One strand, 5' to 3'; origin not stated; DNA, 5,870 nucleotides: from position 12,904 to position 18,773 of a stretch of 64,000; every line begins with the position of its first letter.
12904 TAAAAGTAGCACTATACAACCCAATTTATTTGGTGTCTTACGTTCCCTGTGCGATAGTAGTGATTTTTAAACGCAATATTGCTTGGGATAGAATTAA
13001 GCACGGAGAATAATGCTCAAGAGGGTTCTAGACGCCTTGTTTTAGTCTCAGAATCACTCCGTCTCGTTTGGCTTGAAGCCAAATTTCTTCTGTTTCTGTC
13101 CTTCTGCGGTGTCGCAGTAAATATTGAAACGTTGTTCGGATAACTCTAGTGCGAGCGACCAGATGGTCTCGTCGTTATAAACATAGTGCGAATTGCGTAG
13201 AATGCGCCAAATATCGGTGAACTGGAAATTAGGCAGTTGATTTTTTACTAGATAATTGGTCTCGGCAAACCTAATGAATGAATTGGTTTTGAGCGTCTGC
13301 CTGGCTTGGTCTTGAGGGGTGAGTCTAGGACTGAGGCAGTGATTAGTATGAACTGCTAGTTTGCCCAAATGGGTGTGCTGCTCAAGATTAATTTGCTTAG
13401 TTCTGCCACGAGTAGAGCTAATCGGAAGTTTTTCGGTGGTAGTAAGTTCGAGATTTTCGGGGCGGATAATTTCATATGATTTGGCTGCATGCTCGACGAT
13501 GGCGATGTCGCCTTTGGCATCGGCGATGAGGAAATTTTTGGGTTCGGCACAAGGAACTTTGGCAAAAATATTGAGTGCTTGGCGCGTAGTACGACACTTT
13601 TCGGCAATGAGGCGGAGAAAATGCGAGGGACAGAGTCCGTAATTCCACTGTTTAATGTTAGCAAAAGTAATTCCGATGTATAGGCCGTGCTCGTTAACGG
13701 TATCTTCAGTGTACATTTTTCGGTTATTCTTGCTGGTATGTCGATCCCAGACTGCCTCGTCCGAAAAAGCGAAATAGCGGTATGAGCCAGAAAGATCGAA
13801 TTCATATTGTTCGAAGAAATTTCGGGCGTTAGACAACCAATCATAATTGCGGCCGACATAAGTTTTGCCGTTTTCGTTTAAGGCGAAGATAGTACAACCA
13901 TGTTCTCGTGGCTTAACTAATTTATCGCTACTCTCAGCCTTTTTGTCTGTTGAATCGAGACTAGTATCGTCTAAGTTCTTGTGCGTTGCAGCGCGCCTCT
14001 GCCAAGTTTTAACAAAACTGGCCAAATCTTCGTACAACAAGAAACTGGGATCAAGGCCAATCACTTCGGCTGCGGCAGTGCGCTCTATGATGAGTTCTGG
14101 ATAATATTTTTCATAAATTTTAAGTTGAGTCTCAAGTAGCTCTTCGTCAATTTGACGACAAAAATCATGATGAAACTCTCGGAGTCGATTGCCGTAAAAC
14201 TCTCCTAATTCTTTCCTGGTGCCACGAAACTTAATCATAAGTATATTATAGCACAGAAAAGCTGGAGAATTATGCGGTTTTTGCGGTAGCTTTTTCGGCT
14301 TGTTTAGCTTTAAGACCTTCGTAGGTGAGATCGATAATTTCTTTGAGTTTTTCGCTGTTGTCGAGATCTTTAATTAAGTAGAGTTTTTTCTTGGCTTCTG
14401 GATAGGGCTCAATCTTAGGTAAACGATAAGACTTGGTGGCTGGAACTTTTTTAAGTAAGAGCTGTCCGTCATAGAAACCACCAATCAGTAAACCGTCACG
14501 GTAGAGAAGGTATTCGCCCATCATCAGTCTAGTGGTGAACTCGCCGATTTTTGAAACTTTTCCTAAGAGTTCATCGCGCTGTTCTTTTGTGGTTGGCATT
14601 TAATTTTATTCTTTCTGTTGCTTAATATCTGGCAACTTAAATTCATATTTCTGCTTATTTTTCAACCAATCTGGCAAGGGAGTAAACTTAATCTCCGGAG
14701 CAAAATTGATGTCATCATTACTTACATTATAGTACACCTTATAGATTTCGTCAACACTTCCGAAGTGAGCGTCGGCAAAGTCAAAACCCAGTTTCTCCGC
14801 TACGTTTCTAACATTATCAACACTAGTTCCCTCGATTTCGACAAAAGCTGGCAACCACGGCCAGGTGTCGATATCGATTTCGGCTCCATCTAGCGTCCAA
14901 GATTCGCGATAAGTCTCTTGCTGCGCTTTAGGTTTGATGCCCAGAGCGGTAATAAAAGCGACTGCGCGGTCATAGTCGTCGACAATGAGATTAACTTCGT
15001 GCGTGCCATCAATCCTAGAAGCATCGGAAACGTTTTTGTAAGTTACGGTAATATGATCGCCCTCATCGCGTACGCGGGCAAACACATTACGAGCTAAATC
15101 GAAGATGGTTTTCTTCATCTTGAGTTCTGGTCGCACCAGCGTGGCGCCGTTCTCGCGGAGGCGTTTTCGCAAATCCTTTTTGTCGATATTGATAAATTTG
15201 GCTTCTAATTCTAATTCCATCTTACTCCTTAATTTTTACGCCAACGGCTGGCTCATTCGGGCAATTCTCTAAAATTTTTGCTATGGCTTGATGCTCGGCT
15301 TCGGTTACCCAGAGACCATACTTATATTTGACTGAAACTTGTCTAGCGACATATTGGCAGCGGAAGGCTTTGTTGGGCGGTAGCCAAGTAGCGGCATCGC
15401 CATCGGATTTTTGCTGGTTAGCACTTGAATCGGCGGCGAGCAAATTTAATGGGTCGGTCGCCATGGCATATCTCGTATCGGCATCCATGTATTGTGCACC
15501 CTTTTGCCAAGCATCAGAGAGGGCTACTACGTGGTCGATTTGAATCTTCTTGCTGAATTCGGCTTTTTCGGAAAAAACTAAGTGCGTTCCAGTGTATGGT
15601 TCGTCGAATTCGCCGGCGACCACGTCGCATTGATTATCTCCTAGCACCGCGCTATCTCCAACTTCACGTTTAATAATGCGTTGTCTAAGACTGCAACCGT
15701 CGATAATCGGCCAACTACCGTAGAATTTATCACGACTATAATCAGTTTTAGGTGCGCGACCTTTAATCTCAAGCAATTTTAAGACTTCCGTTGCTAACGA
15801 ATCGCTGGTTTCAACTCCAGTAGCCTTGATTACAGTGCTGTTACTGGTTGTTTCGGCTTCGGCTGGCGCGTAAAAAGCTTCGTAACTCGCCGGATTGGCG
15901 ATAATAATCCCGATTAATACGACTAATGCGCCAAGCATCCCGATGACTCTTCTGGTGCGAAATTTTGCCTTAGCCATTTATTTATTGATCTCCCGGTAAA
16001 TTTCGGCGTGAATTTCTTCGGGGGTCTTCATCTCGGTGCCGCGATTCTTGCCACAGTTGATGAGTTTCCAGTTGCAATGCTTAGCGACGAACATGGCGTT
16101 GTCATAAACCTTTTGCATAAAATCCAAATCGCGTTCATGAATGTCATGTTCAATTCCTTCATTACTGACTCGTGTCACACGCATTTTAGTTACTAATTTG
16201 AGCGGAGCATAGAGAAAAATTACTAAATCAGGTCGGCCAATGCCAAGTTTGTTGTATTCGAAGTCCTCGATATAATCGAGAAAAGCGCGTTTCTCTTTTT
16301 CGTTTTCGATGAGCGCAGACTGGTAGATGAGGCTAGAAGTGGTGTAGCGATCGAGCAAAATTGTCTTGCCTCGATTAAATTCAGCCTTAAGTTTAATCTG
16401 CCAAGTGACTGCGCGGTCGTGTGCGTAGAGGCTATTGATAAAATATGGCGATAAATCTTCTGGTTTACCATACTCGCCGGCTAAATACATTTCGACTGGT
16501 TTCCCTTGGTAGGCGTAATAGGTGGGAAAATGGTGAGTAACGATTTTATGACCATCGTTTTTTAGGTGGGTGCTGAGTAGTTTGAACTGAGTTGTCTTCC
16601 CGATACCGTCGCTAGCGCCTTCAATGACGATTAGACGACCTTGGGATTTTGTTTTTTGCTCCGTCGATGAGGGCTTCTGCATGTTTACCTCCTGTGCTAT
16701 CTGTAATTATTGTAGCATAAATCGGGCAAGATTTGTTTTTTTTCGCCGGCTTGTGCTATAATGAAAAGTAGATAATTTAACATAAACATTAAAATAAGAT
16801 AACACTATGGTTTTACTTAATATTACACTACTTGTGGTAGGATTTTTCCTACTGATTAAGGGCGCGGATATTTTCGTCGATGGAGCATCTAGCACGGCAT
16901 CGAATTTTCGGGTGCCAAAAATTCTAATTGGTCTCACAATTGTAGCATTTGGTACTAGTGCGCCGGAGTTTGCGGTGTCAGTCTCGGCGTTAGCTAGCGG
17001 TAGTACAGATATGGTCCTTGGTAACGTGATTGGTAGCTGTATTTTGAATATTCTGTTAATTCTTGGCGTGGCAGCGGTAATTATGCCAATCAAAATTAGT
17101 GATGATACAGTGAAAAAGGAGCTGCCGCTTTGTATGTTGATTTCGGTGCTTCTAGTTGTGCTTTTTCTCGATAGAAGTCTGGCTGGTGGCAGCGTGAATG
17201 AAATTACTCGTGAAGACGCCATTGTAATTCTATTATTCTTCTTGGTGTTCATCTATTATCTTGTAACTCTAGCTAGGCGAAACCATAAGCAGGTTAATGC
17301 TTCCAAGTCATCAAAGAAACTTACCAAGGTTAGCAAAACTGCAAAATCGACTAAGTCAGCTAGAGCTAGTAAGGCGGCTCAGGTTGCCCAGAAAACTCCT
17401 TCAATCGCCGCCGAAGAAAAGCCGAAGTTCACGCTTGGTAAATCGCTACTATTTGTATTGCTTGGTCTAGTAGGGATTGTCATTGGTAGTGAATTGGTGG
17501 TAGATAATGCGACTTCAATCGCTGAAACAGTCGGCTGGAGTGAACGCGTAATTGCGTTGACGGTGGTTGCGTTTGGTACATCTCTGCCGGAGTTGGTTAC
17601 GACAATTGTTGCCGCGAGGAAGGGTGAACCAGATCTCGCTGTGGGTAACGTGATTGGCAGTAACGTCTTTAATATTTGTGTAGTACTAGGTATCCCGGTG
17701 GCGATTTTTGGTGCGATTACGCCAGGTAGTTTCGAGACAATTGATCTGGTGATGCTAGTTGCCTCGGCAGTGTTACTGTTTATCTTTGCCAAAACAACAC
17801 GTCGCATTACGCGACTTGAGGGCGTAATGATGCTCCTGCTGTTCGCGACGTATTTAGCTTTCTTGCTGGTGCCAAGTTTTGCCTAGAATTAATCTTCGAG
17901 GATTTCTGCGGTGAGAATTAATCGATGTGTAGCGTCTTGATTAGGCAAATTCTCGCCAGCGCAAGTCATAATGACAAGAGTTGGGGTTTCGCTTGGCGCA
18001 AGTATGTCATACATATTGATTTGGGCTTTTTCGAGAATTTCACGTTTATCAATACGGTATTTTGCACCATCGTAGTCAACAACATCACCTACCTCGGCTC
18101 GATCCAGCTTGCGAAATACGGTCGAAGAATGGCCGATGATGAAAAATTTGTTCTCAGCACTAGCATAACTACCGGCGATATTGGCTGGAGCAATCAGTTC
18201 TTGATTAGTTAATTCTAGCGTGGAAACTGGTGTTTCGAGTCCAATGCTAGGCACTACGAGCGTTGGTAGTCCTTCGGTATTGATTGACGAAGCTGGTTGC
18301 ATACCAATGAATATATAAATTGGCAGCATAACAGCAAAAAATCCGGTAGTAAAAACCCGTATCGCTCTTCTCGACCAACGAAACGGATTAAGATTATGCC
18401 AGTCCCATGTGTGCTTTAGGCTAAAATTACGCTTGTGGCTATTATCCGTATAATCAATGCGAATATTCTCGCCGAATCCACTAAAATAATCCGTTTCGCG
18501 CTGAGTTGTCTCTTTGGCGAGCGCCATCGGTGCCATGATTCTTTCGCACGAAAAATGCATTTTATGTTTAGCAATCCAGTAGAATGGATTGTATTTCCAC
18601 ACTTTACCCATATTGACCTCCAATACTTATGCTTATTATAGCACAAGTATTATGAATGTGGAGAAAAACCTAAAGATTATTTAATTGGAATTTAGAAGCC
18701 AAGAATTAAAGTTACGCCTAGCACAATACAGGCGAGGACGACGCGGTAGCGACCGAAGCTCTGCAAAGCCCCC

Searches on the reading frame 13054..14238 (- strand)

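Call 104: search_protein_families(library=pfam, proteins=[window:13054-14238:-], max_evalue=0.00001)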
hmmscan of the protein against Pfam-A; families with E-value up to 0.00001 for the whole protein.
window:13054-14238:- (394 aa): 1 family
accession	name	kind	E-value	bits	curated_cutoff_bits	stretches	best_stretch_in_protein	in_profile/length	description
PF03417.21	AAT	-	1e-18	68.3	23.2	1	121-374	3-219/225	Acyl-coenzyme A:6-aminopenicillanic acid acyl-transferase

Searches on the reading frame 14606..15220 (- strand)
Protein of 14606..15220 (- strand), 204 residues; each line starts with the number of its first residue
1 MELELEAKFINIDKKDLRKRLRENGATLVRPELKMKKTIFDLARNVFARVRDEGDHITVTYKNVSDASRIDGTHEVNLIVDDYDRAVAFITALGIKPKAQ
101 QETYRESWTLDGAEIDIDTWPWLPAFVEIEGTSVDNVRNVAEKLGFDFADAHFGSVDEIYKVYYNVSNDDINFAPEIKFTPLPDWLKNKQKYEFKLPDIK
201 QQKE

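Call 105: search_protein_families(library=pfam, proteins=[window:14606-15220:-], max_evalue=0.00001)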
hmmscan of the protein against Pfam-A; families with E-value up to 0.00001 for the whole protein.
window:14606-15220:- (204 aa): 1 family
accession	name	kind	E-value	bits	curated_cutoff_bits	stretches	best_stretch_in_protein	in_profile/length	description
PF01928.26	CYTH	-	2.5e-09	37.7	23.2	1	3-135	2-149/179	CYTH domain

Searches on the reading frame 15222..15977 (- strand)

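Call 105: search_protein_families(library=pfam, proteins=[window:15222-15977:-], max_evalue=0.00001)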
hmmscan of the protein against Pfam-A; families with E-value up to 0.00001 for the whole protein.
window:15222-15977:- (251 aa): 1 family
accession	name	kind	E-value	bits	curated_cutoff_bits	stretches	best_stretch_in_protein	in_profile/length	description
PF07510.16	GmrSD_C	-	5.9e-18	65.5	23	1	140-235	43-138/138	GmrSD restriction endonucleases, C-terminal domain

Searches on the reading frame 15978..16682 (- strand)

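Call 105: search_protein_families(library=pfam, proteins=[window:15978-16682:-], max_evalue=0.00001)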
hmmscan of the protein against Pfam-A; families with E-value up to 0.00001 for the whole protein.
window:15978-16682:- (234 aa): 1 family
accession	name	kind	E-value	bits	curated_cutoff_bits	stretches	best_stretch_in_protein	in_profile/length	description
PF02223.23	Thymidylate_kin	-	3.7e-21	76.1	27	1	20-211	1-175/185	Thymidylate kinase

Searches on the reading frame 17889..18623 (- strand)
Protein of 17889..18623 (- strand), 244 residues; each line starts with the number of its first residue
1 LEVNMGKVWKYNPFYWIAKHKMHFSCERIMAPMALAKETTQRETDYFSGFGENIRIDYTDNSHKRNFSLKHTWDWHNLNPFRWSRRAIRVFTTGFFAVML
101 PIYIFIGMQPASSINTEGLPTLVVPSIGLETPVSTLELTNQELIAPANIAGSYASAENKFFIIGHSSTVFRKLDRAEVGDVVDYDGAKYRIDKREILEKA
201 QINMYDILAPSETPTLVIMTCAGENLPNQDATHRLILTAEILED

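Call 105: search_protein_families(library=pfam, proteins=[window:17889-18623:-], max_evalue=0.00001)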
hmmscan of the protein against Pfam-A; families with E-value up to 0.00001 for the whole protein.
window:17889-18623:- (244 aa): 1 family
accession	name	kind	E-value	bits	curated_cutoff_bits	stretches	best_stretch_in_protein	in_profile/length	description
PF04203.18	Sortase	-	3e-11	43.6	26.6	1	122-240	1-123/125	Sortase domain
